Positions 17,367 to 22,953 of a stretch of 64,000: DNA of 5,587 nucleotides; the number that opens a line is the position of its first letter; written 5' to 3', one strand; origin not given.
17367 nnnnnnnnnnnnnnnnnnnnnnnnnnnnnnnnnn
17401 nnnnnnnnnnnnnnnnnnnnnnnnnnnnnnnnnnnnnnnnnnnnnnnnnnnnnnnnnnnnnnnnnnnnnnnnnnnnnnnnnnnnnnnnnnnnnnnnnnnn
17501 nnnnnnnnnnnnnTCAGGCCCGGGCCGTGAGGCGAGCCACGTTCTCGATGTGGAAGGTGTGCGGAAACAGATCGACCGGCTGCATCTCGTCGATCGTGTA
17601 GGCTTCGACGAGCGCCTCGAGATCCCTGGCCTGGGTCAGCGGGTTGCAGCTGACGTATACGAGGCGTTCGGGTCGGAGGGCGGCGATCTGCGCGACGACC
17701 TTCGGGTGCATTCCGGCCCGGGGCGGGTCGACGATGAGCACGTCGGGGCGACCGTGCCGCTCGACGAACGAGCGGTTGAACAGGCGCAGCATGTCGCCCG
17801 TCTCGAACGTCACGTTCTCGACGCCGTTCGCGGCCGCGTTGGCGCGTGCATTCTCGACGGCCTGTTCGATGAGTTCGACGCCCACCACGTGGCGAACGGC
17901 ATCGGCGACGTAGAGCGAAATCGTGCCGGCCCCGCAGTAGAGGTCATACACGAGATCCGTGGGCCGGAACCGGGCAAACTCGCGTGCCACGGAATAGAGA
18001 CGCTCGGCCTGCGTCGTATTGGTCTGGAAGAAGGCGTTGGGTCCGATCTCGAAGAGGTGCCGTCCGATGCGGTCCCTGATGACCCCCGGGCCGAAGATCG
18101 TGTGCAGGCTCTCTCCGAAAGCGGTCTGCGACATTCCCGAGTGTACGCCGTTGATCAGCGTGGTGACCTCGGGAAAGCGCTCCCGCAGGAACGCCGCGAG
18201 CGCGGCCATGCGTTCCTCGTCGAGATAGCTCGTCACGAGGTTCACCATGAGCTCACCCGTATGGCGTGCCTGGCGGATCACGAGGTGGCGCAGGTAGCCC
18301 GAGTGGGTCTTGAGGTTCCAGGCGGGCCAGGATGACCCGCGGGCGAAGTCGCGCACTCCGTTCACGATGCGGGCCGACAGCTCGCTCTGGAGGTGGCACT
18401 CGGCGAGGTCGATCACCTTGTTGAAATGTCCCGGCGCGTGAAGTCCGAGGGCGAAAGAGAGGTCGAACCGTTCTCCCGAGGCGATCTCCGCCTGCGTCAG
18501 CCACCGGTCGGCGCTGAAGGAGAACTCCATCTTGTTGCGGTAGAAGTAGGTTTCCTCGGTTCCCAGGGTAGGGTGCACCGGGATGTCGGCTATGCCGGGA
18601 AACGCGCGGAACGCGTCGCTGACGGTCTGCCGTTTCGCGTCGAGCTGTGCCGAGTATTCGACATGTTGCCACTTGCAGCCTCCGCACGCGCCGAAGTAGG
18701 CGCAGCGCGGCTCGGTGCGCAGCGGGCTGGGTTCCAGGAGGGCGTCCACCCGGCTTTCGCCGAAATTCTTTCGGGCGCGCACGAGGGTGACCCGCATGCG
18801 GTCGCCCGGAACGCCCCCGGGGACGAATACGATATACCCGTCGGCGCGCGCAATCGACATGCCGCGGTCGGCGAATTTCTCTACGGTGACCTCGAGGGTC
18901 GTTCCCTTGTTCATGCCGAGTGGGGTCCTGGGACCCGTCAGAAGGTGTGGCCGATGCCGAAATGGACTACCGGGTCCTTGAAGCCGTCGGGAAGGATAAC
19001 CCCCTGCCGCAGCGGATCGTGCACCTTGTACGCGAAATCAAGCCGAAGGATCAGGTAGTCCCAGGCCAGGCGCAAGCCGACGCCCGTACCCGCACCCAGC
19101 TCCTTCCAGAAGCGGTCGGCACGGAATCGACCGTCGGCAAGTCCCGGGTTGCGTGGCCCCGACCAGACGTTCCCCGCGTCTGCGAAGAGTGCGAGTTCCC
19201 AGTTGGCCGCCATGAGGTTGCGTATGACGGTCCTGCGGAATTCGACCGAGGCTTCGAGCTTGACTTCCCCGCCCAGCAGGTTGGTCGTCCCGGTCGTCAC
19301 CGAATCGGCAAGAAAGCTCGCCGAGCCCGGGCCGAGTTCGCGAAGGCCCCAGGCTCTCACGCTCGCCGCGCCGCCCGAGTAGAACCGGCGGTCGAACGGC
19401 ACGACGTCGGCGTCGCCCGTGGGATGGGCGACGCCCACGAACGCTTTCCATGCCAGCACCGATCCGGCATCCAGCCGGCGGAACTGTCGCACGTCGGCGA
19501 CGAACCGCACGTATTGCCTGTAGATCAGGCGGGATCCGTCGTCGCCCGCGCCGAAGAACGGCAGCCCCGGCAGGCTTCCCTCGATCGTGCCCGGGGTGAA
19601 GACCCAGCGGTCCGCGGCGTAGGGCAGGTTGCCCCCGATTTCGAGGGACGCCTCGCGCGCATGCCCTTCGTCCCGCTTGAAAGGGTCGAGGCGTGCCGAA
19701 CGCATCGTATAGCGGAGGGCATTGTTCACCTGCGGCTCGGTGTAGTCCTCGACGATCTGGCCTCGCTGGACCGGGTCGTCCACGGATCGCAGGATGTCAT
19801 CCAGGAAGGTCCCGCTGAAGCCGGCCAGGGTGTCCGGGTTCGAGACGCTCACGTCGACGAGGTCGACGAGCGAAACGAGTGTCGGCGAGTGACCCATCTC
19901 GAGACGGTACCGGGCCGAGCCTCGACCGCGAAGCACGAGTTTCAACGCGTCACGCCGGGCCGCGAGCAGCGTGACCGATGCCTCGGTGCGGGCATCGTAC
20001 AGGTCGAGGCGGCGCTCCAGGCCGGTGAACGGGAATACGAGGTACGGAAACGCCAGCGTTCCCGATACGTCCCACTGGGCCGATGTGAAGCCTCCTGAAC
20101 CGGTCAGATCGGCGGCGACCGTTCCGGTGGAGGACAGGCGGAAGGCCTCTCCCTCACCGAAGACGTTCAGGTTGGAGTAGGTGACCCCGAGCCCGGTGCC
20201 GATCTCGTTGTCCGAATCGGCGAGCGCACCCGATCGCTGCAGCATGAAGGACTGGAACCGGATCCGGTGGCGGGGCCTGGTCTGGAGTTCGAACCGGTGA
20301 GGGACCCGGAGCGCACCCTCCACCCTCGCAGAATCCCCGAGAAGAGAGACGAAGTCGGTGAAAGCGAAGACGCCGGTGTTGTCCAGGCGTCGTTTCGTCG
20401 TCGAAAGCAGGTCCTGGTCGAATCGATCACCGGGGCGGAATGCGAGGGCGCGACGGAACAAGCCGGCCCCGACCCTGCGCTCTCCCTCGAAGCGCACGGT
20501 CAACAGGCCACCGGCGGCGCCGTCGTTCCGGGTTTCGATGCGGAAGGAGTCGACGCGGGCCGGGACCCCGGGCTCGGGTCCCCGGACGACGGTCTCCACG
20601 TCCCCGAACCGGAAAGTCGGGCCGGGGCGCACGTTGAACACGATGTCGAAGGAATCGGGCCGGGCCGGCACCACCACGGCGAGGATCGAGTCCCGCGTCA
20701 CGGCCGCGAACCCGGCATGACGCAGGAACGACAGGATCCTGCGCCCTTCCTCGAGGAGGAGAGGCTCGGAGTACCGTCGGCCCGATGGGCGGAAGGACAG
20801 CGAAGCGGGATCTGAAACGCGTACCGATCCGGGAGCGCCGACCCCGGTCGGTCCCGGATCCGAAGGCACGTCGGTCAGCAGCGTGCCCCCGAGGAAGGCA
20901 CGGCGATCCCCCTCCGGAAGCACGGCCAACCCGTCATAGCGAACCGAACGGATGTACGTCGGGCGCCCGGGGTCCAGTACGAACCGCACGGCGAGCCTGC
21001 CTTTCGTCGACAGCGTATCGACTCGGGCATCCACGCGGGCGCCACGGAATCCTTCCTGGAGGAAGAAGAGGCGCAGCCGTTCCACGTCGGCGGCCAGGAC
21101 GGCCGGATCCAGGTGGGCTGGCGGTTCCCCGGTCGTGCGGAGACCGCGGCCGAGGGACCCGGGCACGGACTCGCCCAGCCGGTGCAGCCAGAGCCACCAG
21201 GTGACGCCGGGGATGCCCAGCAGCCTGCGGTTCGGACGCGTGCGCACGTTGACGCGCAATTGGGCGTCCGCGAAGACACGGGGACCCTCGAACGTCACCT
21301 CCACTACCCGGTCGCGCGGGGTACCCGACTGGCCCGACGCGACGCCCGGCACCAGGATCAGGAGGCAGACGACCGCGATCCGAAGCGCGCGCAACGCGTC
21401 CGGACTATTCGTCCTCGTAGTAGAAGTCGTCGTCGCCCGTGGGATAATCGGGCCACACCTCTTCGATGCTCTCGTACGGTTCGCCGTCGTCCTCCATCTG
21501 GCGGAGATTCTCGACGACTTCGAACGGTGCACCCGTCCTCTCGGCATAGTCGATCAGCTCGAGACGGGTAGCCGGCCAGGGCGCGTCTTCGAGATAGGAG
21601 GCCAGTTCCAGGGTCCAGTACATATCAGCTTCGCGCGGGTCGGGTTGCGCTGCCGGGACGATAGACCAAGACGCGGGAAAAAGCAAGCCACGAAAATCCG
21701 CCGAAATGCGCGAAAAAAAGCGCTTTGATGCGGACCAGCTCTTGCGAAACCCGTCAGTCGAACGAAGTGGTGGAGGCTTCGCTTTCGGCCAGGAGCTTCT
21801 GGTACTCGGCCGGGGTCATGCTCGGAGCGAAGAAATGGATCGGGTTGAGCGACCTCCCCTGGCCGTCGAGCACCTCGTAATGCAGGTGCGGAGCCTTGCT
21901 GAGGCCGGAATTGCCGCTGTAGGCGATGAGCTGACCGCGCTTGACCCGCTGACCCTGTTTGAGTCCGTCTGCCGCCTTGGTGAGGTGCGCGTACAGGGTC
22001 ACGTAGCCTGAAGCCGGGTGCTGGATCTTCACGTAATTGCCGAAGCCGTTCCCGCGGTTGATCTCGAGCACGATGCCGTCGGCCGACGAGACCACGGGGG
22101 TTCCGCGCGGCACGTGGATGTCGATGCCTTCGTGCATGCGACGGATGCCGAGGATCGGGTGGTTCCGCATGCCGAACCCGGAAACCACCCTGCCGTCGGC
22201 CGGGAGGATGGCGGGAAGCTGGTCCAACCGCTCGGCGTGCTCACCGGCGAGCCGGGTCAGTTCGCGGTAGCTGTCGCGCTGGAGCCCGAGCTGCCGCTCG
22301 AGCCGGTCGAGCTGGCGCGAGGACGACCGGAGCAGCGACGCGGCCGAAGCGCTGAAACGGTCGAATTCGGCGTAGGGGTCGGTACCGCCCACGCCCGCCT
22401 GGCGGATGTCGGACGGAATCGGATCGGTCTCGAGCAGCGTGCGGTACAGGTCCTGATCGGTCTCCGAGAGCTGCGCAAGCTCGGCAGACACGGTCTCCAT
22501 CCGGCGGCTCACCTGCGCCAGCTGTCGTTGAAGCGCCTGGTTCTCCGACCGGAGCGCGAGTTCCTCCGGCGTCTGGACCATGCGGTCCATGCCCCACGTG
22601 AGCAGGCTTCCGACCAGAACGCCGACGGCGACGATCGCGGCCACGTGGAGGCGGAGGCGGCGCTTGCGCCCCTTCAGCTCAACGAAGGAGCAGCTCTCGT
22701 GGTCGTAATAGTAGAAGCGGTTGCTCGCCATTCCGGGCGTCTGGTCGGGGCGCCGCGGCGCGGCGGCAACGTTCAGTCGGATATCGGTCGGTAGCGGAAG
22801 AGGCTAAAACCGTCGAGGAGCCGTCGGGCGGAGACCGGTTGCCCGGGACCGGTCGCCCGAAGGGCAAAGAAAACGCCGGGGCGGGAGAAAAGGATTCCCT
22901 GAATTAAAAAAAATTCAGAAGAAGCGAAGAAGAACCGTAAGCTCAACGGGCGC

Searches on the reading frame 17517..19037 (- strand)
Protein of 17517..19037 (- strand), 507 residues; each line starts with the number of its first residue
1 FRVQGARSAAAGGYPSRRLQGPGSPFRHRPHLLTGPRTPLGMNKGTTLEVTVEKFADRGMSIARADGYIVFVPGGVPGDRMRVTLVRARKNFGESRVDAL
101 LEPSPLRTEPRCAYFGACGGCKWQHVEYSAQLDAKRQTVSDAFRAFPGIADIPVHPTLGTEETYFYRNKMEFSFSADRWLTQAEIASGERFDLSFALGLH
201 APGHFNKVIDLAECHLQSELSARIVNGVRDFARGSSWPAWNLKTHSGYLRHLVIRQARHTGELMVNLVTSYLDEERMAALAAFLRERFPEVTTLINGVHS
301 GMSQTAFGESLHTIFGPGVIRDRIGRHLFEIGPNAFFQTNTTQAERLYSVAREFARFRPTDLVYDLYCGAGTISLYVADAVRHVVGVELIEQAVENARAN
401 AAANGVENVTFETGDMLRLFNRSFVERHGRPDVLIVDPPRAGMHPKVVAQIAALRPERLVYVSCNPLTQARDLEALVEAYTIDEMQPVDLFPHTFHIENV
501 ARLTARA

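Call 71: search_protein_families(library=pfam, proteins=[window:17517-19037:-], max_evalue=0.00001)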
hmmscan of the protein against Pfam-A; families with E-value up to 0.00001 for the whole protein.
window:17517-19037:- (507 aa): 5 families
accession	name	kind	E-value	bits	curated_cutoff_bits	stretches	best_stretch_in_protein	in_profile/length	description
PF05958.17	tRNA_U5-meth_tr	-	2.5e-24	86.4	23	1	329-500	172-351/357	tRNA (Uracil-5-)-methyltransferase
PF13847.12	Methyltransf_31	-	9.9e-11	42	27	1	363-423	7-69/145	Methyltransferase domain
PF01938.26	TRAM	-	4.1e-10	39.8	21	1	44-97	4-60/61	TRAM domain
PF13649.12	Methyltransf_25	-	1.3e-08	35.8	27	1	363-419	1-58/97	Methyltransferase domain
PF05175.20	MTS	-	1.3e-06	28.6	23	1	362-439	34-107/170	Methyltransferase small domain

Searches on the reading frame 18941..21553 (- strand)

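Call 71: search_protein_families(library=pfam, proteins=[window:18941-21553:-], max_evalue=0.00001)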
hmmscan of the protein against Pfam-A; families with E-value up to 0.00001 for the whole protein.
window:18941-21553:- (871 aa): 2 families
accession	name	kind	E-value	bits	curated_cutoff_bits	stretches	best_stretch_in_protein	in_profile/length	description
PF01103.29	Omp85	-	5.2e-26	92.4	24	1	680-871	154-325/325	Omp85 superfamily domain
PF07244.20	POTRA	-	1.8e-11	45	21.3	0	353-398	6-55/79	Surface antigen variable number repeat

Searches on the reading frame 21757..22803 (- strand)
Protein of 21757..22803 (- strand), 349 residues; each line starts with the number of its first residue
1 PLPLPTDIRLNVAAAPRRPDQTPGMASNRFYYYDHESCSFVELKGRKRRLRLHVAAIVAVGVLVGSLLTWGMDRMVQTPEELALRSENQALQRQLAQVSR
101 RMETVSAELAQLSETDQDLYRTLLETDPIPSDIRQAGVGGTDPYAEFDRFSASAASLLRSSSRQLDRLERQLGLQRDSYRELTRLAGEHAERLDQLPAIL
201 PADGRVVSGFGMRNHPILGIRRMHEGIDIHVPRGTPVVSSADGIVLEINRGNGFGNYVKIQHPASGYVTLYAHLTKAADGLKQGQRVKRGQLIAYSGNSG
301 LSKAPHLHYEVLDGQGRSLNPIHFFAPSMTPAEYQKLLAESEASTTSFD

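Call 71: search_protein_families(library=pfam, proteins=[window:21757-22803:-], max_evalue=0.00001)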
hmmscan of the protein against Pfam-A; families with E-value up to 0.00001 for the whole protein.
window:21757-22803:- (349 aa): 1 family
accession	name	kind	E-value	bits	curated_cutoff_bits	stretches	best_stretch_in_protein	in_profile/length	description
PF01551.29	Peptidase_M23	-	8.7e-30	103.2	28.7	1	222-321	1-96/96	Peptidase family M23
